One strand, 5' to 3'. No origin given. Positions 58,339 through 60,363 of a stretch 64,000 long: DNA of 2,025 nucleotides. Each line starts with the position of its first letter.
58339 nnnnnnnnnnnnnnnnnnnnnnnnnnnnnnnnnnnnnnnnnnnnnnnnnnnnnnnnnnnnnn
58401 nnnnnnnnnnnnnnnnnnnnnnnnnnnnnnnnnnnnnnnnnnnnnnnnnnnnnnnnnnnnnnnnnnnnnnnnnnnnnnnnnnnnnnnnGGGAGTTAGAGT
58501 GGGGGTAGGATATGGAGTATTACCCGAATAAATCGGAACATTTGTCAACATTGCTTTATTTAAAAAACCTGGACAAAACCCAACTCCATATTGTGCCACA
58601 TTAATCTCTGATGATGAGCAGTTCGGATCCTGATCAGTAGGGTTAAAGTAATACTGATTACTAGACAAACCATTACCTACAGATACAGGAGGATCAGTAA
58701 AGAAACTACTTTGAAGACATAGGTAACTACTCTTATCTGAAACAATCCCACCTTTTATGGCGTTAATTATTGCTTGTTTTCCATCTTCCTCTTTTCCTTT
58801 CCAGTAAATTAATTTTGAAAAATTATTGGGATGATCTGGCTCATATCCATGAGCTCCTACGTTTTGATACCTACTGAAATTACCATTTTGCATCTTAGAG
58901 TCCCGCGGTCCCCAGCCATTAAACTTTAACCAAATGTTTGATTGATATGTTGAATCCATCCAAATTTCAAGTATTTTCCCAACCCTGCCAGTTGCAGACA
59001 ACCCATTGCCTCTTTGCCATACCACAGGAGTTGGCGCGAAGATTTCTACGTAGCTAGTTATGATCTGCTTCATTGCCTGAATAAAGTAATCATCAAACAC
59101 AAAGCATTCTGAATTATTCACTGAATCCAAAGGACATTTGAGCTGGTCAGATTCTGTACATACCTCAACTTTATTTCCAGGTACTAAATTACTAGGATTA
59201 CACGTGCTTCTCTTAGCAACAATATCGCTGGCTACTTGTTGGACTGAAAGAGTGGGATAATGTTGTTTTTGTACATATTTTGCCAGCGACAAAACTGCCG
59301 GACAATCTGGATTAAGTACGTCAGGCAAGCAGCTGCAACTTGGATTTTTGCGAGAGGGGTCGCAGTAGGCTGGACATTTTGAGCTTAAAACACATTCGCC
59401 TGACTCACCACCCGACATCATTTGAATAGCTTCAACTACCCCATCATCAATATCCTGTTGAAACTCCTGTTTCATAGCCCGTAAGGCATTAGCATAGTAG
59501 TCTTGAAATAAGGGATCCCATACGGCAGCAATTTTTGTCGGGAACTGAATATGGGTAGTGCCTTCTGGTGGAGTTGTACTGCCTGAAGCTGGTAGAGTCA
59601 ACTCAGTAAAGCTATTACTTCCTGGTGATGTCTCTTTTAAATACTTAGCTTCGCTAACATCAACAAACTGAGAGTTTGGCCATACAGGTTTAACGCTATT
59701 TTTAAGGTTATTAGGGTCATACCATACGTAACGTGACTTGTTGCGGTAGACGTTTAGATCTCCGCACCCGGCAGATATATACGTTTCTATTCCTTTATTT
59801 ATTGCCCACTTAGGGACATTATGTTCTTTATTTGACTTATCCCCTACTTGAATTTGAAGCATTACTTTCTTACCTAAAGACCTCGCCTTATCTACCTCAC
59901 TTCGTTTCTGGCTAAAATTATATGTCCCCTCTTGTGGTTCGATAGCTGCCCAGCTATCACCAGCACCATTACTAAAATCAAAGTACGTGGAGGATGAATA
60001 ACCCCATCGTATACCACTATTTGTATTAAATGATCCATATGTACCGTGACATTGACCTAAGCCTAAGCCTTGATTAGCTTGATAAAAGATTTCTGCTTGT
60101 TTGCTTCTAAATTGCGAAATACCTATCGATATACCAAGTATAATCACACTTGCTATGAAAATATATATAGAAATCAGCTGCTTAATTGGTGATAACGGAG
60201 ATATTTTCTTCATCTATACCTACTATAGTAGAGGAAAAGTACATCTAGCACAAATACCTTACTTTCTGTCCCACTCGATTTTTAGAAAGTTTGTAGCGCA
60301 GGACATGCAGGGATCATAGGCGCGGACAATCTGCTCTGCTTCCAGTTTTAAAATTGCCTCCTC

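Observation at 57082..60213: Giant sortase-type surface protein combining a glycosidase-like domain with tandem Cys-rich CTNNQW modules and a variant LPKSG sorting motif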

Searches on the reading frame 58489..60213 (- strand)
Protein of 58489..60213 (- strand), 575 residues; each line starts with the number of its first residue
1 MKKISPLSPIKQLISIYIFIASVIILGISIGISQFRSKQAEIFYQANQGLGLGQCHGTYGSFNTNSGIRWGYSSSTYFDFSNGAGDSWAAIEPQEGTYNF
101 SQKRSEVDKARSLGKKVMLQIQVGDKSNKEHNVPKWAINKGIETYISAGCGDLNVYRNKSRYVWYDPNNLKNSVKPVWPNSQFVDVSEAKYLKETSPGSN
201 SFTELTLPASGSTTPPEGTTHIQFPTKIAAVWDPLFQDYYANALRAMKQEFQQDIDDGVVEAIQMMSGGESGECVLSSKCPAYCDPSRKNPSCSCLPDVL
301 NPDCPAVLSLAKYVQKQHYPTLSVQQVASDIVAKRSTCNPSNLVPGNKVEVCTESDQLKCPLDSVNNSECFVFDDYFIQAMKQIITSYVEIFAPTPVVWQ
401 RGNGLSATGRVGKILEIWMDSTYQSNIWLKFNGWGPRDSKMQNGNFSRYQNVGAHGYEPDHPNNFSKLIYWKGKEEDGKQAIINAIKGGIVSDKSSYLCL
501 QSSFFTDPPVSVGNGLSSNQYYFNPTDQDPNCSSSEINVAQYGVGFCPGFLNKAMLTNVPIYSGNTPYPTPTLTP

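Call 16: search_protein_representatives(protein=window:58489-60213:-)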
Query: 575 residues. Proteins with E-value up to 0.001 (for the whole library): 58; up to 1e-10: 34; up to 1e-30: 10. The best 58 are listed.
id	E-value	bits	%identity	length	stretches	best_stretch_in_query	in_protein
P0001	0.0e+00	1344.2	100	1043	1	1-575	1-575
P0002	1.5e-219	746.8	64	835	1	13-575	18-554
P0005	3.5e-144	497.9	53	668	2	47-472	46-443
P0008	1.3e-119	416.9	51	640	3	222-474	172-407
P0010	7.8e-108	377.9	46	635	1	50-560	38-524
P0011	9.5e-105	367.7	51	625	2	44-467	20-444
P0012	3.2e-98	346.2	48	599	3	215-468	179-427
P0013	1.3e-83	298.0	46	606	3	220-470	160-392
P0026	1.9e-75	271.0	46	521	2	226-562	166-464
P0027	8.7e-46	173.1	38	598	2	225-555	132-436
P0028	1.8e-30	122.5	38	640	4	369-474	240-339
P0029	1.5e-25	106.2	37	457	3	369-478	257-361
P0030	2.0e-25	105.9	37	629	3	369-509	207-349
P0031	3.6e-25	105.0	37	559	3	367-474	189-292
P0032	6.1e-24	100.9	39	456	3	371-507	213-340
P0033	7.3e-24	100.7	37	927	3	46-145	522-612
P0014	1.2e-22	96.6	38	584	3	365-509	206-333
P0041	4.5e-17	78.2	35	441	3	46-145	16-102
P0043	1.8e-14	69.7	35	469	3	78-146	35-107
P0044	1.7e-13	66.4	31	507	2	230-463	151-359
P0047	1.7e-11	59.8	33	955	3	66-145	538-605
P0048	5.1e-11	58.2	38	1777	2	47-147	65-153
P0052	3.1e-10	55.7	38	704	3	41-144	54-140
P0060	4.2e-07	45.3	29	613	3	80-145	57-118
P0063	2.6e-06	42.7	35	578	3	44-145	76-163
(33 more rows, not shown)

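Call 20: search_protein_families(library=pfam, alignment_id=A2, max_evalue=0.01)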
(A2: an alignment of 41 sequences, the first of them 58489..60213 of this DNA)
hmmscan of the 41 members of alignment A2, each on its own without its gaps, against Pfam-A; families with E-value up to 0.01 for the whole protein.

A. member 1, window:58489-60213:- (575 aa): 0 families

B. families by the number of members that match (of 41 scanned): 15 families
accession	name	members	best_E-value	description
PF02449.21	Glyco_hydro_42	28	9.3e-09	Beta-galactosidase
PF00404.24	Dockerin_1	9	4.1e-09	Dockerin type I domain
PF24517.2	CBM96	7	2.6e-32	Carbohydrate-binding module family 96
PF06848.17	Disaggr_repeat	7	8.6e-30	Disaggregatase related repeat domain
PF00688.24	TGFb_propeptide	7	4.3e-24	TGF-beta propeptide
PF00932.25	LTD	2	1.5e-09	Lamin Tail Domain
PF16116.10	DUF4832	2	3.4e-06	Domain of unknown function (DUF4832)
PF18895.5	T4SS_pilin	1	2.8e-08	Type IV secretion system pilin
PF08139.17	LPAM_1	1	0.0021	Prokaryotic membrane lipoprotein lipid attachment site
PF11901.14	DM9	1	0.0026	DM9 repeat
PF00331.26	Glyco_hydro_10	1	0.0031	Glycosyl hydrolase family 10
PF05209.18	MinC_N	1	0.005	Septum formation inhibitor MinC, N-terminal domain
PF04956.18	TrbC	1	0.0066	TrbC/VIRB2 pilin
PF00036.39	EF-hand_1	1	0.0094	EF hand domain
PF00299.24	Squash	1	0.0097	Squash family serine protease inhibitor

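Call 21: search_solved_structures(query=A2, max_evalue=1, show_alignments=2)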
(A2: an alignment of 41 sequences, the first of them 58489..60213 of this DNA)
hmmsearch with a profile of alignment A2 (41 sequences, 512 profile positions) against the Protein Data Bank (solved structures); distinct sequences matched with E-value up to 1: 113 (the best 60 are shown).
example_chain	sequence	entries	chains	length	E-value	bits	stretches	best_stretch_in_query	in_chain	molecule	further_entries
6y2k_A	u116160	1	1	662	5.3e-08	35.1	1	54-166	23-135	beta-galactosidase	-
5xb7_A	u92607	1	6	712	9.3e-07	31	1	67-167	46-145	Beta-galactosidase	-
4ucf_A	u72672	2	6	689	1.9e-06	30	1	68-170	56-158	BETA-GALACTOSIDASE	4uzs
6lvw_A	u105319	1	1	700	4.5e-06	28.7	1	61-168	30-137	Beta-galactosidase Bga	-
1ta3_B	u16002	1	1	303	8.6e-05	24.5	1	66-141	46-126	Endo-1,4-beta-xylanase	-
8ibs_A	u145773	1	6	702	9.2e-05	24.4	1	68-166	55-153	Beta-galactosidase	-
1kwg_A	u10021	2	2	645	0.00012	24.1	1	66-167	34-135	BETA-GALACTOSIDASE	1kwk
8ibt_A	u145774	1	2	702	0.00012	24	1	68-166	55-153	Beta-galactosidase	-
8ibr_A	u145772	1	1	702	0.00012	24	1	68-166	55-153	Beta-galactosidase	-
4uoq_A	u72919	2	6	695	0.0002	23.3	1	68-166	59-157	BETA-GALACTOSIDASE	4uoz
4uni_A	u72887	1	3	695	0.0002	23.3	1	68-166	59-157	BETA-GALACTOSIDASE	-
3u7v_A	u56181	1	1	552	0.00021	23.2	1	68-117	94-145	Beta-galactosidase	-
5mrj_A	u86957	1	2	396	0.00023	23.1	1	66-141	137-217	Beta-xylanase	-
5e9a_A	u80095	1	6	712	0.00027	22.8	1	68-177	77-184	Beta-galactosidase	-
7kmn_A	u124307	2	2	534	0.0005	22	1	68-119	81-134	Beta-galactosidase, GH35 family | Beta-galactosidase, GH35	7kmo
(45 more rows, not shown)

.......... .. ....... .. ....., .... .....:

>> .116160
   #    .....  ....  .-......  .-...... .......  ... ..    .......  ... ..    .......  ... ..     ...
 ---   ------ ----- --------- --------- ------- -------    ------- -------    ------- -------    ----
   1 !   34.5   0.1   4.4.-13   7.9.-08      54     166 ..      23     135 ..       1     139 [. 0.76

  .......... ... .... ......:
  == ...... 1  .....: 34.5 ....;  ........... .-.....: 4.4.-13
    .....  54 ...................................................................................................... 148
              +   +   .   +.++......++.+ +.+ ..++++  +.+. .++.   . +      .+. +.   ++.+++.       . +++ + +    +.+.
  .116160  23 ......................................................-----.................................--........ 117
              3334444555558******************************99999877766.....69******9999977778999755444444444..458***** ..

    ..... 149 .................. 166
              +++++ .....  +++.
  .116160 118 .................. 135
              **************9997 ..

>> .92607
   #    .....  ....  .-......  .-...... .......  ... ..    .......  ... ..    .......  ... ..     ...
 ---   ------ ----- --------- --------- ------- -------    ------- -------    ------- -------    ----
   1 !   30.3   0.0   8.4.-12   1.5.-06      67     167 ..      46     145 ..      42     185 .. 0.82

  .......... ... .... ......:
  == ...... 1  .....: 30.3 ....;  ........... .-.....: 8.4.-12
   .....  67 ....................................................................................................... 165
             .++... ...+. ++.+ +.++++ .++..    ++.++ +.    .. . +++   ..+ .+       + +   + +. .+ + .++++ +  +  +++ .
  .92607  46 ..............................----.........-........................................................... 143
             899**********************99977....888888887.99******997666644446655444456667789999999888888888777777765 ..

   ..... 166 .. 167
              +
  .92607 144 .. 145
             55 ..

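Call 26: predict_structure(alignment_id=A1)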
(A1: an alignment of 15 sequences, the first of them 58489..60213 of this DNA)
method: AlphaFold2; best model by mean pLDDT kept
length: 575 residues; sequences in the alignment: 15
mean_pLDDT: 85.9   pTM: 0.85
mean pLDDT of the five models: 85.9, 82.9, 81.5, 80.9, 79.6
residues with pLDDT >= 90: 310; 70-90: 200; 50-70: 35; < 50: 30
segments of 3 or more residues with pLDDT < 50: 1-4, 35-47, 563-575
pLDDT, mean of each block of 10 residues (from residue 1): 55 85 85 51 49 86 92 72 80 92 92 93 84 91 86 80 88 85 87 88 81 84 91 95 97 93 87 83 67 78 95 98 98 96 97 92 89 97 95 92 89 93 90 85 80 87 90 88 94 93 92 91 96 97 97 90 46 35
secondary structure, 60 per line:
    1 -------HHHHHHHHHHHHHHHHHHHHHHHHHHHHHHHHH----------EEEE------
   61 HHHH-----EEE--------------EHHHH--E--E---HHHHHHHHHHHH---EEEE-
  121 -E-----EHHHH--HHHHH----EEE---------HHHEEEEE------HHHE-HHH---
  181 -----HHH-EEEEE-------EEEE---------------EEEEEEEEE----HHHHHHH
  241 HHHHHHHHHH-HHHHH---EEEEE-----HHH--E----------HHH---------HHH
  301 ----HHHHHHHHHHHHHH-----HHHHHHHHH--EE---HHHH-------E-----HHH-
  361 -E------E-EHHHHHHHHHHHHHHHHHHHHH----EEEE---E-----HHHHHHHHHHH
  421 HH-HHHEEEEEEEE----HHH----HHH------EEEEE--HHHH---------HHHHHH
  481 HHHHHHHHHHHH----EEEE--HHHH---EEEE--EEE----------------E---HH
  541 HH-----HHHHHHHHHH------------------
elements in order: H8-40 E51-54 H61-64 E70-72 H88-91 H101-112 E116-119 H129-132 H135-139 E144-146 E159-163 E190-194 E202-205 E221-229 H234-250 H252-256 E260-264 H305-318 H324-332 H340-343 H372-392 E397-400 H410-422 E427-434 E455-459 H462-465 H475-492 E497-500 H503-506 E510-513 E516-518 H539-542 H548-557

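Call 28: fold_search(model_id=the predicted structure, library=pdb)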
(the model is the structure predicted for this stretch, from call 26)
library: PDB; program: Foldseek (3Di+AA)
matches with E <= 10: 567; with E <= 0.001: 37
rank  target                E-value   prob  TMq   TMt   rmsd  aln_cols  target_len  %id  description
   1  1bfn_A                2.3e-05  1.00  0.36  0.41  10.7       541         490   10  BETA-AMYLASE/BETA-CYCLODEXTRIN COMPLEX (released 1998-10-28)
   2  1btc_A                2.4e-05  1.00  0.35  0.40  10.0       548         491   10  THREE-DIMENSIONAL STRUCTURE OF SOYBEAN BETA-AMYLASE DETERMINED AT 3.0 ANGSTROMS RESOLUTION: PRELIMINARY CHAIN TRACING  (released 1993-10-31)
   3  1veo_A                3.9e-05  1.00  0.36  0.39  10.1       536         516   11  Crystal Structure Analysis of Y164F/maltose of Bacillus cereus Beta-Amylase at pH 4.6 (released 2005-05-24)
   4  6f9h                  4.6e-05  1.00  0.34  0.40  10.6       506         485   10  Crystal structure of Barley Beta-Amylase complexed with 4-S-alpha-D-glucopyranosyl-(1,4-dideoxy-4-thio-nojirimycin) (released 2019-01-30)
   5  6ger                  7.0e-05  1.00  0.35  0.40  10.0       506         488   10  Wheat b-amylase, a clinically relevant food allergen (released 2018-12-19)
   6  1q6e_A                7.0e-05  1.00  0.36  0.41  11.8       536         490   10  Crystal Structure of Soybean Beta-Amylase Mutant (E178Y) with Increased pH Optimum at pH 5.4 (released 2004-02-24)
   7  2xfr                  7.4e-05  1.00  0.36  0.42  10.4       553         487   10  Crystal structure of barley beta-amylase at atomic resolution (released 2010-12-01)
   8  1byb_A                7.8e-05  1.00  0.35  0.40  12.3       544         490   10  CRYSTAL STRUCTURES OF SOYBEAN BETA-AMYLASE REACTED WITH BETA-MALTOSE AND MALTAL: ACTIVE SITE COMPONENTS AND THEIR APPA (released 1994-07-31)
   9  1kwg                  8.8e-05  1.00  0.28  0.25  11.3       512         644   11  Crystal structure of Thermus thermophilus A4 beta-galactosidase (released 2002-09-18)
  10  1ven                  1.0e-04  1.00  0.36  0.39  10.0       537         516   10  Crystal Structure Analysis of Y164E/maltose of Bacilus cereus Beta-amylase at pH 4.6 (released 2005-05-24)
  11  8z43_A                1.1e-04  1.00  0.29  0.31  11.4       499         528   11  Beta-galactosidase from Bacteroides xylanisolvens (E350G, ligand-free) (released 2025-01-01)
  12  8ibt_A                1.2e-04  1.00  0.29  0.25  11.8       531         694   11  Crystal structure of GH42 beta-galactosidase BiBga42A from Bifidobacterium longum subspecies infantis E318S mutant in  (released 2023-06-07)
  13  4ucf_B                1.3e-04  1.00  0.31  0.27  11.5       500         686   13  Crystal structure of Bifidobacterium bifidum beta-galactosidase in complex with alpha-galactose (released 2016-01-20)
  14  1vep_A                1.4e-04  1.00  0.36  0.40  10.0       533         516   11  Crystal Structure Analysis of Triple (T47M/Y164E/T328N)/maltose of Bacillus cereus Beta-Amylase at pH 6.5 (released 2005-05-24)
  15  1v3i_A                1.5e-04  1.00  0.32  0.37  10.4       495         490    9  The roles of Glu186 and Glu380 in the catalytic reaction of soybean beta-amylase (released 2004-06-22)
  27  6y2k                  3.4e-04  1.00  0.29  0.26  11.8       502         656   10  Crystal structure of beta-galactosidase from the psychrophilic Marinomonas ef1 (released 2020-05-20)
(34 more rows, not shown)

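Call 51: find_related_loci(query=A1, collection=genome_contigs, flank=10000)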
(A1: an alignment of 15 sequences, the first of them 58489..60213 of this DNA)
Query A1 (575 aa) in genome_contigs; peptide patterns used: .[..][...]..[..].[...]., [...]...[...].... (x = any residue, [..] = any of these).
56 stretches matched a pattern; 4 encode a relative of the query (tblastn E <= 1e-3); 4 distinct loci.
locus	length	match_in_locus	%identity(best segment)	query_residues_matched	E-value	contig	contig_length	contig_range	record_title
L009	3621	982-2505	62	38-570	0e+0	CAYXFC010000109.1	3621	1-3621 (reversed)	MAG TPA_asm: uncultured Pseudomonadales bacterium isolate binchicken_co387_139 genome assembly, contig: NODE_37949_lengt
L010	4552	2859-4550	47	2-560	3e-176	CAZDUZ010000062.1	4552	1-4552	MAG TPA_asm: uncultured Candidatus Saccharibacteria bacterium isolate SRP239243_co2_395 genome assembly, contig: NODE_33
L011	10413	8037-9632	38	11-573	3e-124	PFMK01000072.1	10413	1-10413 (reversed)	MAG: Candidatus Gottesmanbacteria bacterium CG_4_10_14_0_8_um_filter_37_24 CG_4_10_14_0.8_um_filter_scaffold_7978_c, who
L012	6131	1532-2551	28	49-508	2e-22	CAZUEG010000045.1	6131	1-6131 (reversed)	MAG TPA_asm: uncultured Candidatus Saccharibacteria bacterium isolate binchicken_co387_178 genome assembly, contig: NODE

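Call 57: search_protein_families(library=pfam, proteins=[L010:2094-2753:+, L010:1500-2063:+, L010:127-1488:+], max_evalue=0.1)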
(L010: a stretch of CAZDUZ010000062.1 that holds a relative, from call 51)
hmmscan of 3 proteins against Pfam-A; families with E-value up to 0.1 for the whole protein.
L010:2094-2753:+ (219 aa): 0 families

L010:1500-2063:+ (187 aa): 0 families

L010:127-1488:+ (453 aa): 5 families
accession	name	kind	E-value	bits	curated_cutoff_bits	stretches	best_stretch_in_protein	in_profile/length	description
PF13088.12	BNR_2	-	4.6e-11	43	31.4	3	181-377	20-229/277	BNR repeat-like domain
PF00404.24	Dockerin_1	-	2.3e-06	28.1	22.9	1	394-443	2-52/57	Dockerin type I domain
PF02012.26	BNR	-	9.8e-06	25.3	27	0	88-96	3-11/12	BNR/Asp-box repeat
PF15892.11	BNR_4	-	1.7e-05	24.8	27.3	1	229-353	176-270/272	BNR repeat-containing family member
PF24793.1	GINT1_N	-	0.0098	15.4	27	0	60-100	65-105/304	Glucosamine inositolphosphorylceramide transferase 1, N-terminal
